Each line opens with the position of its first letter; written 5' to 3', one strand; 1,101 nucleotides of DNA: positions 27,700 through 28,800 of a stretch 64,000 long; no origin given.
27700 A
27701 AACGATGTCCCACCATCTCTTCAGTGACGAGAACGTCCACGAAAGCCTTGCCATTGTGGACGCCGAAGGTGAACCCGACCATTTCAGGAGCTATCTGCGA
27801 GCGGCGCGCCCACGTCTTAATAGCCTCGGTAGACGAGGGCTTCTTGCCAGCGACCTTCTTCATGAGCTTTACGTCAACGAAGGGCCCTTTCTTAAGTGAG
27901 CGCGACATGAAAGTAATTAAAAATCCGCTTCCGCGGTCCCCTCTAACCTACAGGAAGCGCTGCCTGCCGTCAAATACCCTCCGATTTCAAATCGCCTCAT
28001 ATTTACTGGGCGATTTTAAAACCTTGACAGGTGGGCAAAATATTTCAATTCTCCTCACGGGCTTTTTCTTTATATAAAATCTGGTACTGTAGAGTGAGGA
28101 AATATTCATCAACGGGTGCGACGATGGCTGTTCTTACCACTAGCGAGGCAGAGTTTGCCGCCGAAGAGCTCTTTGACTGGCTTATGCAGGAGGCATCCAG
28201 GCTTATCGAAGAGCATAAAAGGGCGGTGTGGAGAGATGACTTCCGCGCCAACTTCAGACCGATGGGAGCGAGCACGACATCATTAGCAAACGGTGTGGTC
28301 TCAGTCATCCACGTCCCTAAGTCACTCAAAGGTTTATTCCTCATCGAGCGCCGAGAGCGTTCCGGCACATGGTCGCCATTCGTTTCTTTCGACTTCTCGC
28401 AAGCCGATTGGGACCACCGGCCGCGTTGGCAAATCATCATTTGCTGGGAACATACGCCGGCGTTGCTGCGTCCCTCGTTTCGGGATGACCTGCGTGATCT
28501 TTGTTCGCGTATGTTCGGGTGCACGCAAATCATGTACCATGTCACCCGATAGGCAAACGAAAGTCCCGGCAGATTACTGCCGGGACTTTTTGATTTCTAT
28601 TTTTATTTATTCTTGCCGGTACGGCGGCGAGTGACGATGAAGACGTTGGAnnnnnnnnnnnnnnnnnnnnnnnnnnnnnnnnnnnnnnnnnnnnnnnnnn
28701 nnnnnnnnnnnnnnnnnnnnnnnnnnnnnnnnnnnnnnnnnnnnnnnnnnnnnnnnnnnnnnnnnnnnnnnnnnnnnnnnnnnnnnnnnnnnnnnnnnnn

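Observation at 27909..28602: Opposite-strand orphan gene with AT-rich upstream region and strong terminator inserted between rplB and rpsS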

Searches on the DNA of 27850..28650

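Call 63: search_rna_families(source=window, start=27850, end=28650, threshold=evalue, max_evalue=1)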
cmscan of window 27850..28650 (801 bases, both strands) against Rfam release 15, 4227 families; matches with E-value up to 1: 6.
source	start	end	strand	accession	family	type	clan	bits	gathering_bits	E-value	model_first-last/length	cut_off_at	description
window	28555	28643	-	RF00514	His_leader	Cis-reg; leader;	-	24.6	49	0.11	1-126/126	no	Histidine operon leader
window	28499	28594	+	RF00021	Spot_42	Gene; sRNA;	-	24.2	80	0.03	1-115/115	no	Spot 42 RNA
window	28479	28592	+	RF00512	Leu_leader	Cis-reg; leader;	-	22.7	50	0.035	1-148/148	no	Leucine operon leader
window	28560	28650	-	RF04178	BTnc005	Gene; sRNA;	-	18.1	174.8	0.13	108-205/205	5'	Bacteroides sRNA BTnc005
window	28527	28609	+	RF02621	BSnc120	Gene; sRNA;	-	18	114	0.48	1-88/88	no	Brucella sRNA 120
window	27955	28016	+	RF02677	NsiR4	Gene; sRNA;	-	17.9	40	0.27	1-65/65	no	Nitrogen stress-induced RNA 4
